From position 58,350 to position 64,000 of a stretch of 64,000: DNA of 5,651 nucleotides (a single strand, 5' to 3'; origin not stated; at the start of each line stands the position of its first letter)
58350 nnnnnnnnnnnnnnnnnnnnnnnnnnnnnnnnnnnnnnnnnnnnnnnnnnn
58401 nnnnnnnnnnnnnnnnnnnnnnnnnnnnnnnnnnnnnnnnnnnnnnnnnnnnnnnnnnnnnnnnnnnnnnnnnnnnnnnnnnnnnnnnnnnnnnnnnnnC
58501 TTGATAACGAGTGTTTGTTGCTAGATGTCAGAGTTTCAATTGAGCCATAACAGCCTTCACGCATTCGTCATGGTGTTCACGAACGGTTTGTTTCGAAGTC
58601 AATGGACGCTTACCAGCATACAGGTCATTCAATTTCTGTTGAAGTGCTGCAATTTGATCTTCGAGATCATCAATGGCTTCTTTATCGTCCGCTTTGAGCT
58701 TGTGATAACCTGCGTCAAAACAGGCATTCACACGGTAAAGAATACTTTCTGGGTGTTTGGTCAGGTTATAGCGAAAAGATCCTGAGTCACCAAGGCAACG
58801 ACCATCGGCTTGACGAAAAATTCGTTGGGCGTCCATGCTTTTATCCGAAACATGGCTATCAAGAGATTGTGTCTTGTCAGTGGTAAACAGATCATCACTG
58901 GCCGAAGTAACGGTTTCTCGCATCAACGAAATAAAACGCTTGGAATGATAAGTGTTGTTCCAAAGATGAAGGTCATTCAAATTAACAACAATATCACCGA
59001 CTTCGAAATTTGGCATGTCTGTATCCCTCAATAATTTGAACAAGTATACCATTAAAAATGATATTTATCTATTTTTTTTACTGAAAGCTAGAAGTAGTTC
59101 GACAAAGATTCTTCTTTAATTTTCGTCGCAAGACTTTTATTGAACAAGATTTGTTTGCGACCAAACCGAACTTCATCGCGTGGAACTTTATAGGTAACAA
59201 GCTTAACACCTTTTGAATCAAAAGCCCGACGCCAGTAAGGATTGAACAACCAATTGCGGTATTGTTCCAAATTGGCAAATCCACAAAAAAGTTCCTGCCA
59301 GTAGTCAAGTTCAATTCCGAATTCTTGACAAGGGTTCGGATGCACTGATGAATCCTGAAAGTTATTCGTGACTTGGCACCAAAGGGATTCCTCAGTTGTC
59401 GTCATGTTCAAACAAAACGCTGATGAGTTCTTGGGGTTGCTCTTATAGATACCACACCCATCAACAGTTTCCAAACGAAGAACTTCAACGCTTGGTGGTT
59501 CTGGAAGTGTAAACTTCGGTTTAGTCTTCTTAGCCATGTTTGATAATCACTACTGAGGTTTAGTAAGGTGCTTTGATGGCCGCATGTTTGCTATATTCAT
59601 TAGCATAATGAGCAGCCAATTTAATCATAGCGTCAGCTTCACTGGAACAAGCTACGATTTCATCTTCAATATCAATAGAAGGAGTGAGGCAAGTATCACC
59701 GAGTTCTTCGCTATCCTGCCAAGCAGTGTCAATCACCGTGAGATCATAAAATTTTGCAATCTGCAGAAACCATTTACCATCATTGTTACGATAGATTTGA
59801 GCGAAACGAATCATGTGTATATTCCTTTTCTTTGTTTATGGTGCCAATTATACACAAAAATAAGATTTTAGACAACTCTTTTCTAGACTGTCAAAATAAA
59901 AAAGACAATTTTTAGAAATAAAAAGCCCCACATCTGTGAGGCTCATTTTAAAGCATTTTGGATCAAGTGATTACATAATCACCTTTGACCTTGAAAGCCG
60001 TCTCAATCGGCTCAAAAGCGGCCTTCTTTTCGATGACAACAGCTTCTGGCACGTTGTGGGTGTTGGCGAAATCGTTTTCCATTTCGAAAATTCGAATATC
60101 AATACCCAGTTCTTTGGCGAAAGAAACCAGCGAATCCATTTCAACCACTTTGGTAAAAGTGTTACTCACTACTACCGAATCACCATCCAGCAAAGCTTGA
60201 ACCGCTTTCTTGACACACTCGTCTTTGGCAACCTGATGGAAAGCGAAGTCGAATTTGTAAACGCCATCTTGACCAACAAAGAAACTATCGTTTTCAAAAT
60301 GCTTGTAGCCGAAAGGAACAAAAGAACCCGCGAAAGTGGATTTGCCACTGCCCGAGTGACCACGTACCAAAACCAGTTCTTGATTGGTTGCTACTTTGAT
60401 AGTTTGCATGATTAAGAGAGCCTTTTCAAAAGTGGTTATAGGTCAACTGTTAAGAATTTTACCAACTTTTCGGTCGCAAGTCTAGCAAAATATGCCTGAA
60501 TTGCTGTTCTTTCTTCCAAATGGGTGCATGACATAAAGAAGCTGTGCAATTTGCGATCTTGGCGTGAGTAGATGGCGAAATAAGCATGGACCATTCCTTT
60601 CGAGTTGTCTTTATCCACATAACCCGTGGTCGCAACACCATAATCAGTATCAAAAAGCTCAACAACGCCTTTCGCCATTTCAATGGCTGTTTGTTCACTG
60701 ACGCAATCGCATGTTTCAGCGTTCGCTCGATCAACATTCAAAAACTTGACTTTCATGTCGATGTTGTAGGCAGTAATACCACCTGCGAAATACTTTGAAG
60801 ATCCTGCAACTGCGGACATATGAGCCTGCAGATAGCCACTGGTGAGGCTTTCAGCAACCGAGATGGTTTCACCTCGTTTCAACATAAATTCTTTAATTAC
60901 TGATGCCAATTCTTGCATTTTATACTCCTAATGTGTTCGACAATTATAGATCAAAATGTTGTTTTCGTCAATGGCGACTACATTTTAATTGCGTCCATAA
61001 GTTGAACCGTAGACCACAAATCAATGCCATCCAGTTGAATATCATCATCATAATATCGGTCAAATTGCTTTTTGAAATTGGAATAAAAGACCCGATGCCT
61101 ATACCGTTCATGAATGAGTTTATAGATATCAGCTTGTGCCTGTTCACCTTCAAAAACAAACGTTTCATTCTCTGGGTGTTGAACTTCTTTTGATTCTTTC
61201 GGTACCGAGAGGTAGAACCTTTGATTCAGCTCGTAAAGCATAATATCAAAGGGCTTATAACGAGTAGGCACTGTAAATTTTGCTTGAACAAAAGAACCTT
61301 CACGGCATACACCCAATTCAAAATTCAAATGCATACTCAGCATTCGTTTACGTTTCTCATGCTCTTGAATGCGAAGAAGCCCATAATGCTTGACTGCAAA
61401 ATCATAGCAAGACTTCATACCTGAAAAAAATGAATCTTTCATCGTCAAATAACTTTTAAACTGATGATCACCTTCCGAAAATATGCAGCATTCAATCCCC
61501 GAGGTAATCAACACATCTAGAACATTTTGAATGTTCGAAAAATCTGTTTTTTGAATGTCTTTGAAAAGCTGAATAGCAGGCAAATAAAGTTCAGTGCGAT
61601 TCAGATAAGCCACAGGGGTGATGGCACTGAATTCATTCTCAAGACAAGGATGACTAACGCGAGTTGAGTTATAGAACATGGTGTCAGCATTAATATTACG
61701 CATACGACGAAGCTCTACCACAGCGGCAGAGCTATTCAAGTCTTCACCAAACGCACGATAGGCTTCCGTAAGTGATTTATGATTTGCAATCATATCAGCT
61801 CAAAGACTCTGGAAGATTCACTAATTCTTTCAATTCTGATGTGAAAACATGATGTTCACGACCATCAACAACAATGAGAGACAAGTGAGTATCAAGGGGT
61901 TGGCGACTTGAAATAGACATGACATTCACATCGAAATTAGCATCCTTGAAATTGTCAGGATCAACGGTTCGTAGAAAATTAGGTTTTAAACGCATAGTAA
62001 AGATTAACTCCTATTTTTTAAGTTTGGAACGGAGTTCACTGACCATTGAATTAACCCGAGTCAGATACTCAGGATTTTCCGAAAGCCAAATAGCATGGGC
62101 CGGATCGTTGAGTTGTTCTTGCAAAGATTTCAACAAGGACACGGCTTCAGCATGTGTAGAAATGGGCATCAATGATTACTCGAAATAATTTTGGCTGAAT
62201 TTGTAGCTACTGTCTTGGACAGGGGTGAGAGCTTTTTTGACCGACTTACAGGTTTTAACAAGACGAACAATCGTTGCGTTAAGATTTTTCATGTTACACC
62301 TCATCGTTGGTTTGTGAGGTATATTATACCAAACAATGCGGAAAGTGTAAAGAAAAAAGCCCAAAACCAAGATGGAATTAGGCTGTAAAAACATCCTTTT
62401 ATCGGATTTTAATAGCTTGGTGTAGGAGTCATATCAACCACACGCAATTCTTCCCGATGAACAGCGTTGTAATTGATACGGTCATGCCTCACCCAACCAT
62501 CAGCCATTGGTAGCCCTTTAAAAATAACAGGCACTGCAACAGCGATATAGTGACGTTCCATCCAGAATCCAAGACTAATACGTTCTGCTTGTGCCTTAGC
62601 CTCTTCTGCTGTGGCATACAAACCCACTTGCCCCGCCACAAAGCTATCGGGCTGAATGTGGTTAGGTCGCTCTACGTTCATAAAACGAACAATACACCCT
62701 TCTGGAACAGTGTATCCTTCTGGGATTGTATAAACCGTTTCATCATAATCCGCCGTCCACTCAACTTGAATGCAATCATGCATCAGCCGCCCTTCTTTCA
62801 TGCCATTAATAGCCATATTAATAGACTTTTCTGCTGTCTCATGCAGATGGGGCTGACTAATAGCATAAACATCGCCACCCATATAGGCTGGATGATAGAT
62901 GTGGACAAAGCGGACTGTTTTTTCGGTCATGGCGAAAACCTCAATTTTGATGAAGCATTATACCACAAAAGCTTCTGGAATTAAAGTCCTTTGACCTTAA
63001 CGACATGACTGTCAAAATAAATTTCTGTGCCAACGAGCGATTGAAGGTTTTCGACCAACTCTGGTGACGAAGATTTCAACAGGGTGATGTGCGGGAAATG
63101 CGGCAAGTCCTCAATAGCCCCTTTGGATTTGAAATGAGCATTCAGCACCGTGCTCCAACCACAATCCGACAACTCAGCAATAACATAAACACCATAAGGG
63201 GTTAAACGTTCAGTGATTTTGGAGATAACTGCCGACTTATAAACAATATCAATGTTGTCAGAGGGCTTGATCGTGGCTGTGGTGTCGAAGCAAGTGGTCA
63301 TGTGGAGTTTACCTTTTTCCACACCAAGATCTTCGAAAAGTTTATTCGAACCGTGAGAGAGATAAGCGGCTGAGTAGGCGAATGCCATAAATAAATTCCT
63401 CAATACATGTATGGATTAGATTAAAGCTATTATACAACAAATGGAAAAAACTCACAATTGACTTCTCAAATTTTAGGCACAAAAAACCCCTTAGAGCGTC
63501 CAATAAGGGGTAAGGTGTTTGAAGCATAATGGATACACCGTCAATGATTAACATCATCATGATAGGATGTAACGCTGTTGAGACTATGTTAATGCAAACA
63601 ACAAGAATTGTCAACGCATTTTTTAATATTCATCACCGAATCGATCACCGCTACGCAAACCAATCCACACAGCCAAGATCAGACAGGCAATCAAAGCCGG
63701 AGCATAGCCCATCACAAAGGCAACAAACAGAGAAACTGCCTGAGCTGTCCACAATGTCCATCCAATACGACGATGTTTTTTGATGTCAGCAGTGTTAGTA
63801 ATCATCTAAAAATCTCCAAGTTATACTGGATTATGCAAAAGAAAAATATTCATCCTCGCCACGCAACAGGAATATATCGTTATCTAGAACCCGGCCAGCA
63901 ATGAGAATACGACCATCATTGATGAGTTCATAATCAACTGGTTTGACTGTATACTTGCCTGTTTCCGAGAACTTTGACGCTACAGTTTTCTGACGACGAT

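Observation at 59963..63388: Distributed RNA heal-and-seal toolkit: kinase-only Pnk-like protein plus 2H phosphoesterase(s) plus ligases plus tRNAs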

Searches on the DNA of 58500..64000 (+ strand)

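Call 5: search_dna_similar(query=window:58500-64000:+, collection=phages, mode=near)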
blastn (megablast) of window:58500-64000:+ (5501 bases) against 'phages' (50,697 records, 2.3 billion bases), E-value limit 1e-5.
No match.

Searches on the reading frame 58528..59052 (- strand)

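Call 6: search_protein_families(library=pfam, proteins=[window:58528-59052:-], max_evalue=1)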
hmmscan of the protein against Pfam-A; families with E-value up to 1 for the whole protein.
window:58528-59052:- (174 aa): 7 families
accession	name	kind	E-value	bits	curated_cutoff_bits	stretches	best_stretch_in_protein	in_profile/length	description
PF11855.13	DUF3375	-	0.001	18.5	28.6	1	117-164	130-177/474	Protein of unknown function (DUF3375)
PF09388.15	SpoOE-like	-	0.069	13.6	23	1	130-158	1-28/42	Spo0E like sporulation regulatory protein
PF14282.11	FlxA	-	0.094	13.3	26.3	1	117-163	9-56/101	FlxA-like protein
PF16326.10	ABC_tran_CTD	-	0.12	13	32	1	125-143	15-33/69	ABC transporter C-terminal domain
PF24729.2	Acb2_Tad1_hairpin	-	0.13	13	27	1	115-149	1-31/58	Acb2/Tad1, hairpin domain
PF07028.16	DUF1319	-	0.14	12.8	28.1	1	116-159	35-79/109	Protein of unknown function (DUF1319)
PF16888.10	YwqH-like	-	0.15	12.8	33.7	1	125-160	10-45/123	YwqH-like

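Call 7: search_protein_families(library=phrogs, proteins=[window:58528-59052:-], max_evalue=0.01)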
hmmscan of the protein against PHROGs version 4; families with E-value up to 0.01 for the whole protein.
window:58528-59052:- (174 aa): 1 family
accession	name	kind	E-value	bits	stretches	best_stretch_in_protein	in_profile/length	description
phrog_8776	-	unknown function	0.0085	17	0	101-148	6-52/207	-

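Call 17: search_protein_families(library=ncbifam, proteins=[window:58528-59052:-], max_evalue=1)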
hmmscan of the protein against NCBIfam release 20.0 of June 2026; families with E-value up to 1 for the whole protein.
window:58528-59052:- (174 aa): 1 family
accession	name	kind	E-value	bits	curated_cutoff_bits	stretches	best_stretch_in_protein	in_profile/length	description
NF048017.1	antitoxin_RelB_like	equivalog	0.051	13.8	50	1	125-160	31-65/70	type II toxin-antitoxin system RelB family antitoxin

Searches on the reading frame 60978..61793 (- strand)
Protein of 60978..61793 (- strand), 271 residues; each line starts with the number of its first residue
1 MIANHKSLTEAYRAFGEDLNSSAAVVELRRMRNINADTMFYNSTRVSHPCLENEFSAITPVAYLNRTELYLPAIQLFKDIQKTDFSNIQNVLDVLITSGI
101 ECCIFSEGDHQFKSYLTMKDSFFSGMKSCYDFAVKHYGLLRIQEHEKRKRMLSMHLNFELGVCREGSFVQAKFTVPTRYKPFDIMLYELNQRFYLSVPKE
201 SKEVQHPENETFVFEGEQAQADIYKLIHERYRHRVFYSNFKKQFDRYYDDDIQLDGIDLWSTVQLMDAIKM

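Call 6: search_protein_families(library=pfam, proteins=[window:60978-61793:-], max_evalue=1)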
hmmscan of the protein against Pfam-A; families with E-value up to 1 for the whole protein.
window:60978-61793:- (271 aa): 1 family
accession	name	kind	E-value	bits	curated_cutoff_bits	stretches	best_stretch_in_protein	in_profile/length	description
PF25161.1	Menorin_C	-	0.15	12.4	27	1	74-138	73-136/195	Menorin C-terminal domain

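Call 7: search_protein_families(library=phrogs, proteins=[window:60978-61793:-], max_evalue=0.01)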
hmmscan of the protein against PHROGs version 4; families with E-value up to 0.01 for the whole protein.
window:60978-61793:- (271 aa): 0 families

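Call 17: search_protein_families(library=ncbifam, proteins=[window:60978-61793:-], max_evalue=1)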
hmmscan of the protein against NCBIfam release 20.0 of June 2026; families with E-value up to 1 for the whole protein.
window:60978-61793:- (271 aa): 0 families

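Call 98: search_solved_structures(query=window:60978-61793:-, max_evalue=1)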
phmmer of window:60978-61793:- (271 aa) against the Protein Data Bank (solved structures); distinct sequences matched with E-value up to 1: 0.

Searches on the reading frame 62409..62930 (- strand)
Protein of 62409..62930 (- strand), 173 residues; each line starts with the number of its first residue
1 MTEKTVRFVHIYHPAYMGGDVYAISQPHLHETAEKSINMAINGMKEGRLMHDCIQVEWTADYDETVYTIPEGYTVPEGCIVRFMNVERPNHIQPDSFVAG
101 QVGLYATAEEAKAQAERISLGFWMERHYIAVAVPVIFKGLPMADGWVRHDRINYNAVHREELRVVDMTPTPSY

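Call 6: search_protein_families(library=pfam, proteins=[window:62409-62930:-], max_evalue=1)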
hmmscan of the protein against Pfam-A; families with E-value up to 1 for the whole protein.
window:62409-62930:- (173 aa): 1 family
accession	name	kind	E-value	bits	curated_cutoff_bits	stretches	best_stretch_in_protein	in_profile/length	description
PF23378.1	DUF7095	-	0.03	14.6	27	1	50-91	73-115/213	Family of unknown function (DUF7095)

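Call 7: search_protein_families(library=phrogs, proteins=[window:62409-62930:-], max_evalue=0.01)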
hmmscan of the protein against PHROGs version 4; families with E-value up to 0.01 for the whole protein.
window:62409-62930:- (173 aa): 0 families

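Call 17: search_protein_families(library=ncbifam, proteins=[window:62409-62930:-], max_evalue=1)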
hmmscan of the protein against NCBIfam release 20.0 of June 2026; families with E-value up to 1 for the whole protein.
window:62409-62930:- (173 aa): 0 families

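Call 92: search_protein_families(library=pfam, proteins=[window:62409-62930:-], max_evalue=0.01)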
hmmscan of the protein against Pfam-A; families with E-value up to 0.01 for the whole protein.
window:62409-62930:- (173 aa): 0 families

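Call 97: search_solved_structures(query=window:62409-62930:-, max_evalue=1)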
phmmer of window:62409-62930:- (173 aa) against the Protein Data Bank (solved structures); distinct sequences matched with E-value up to 1: 0.
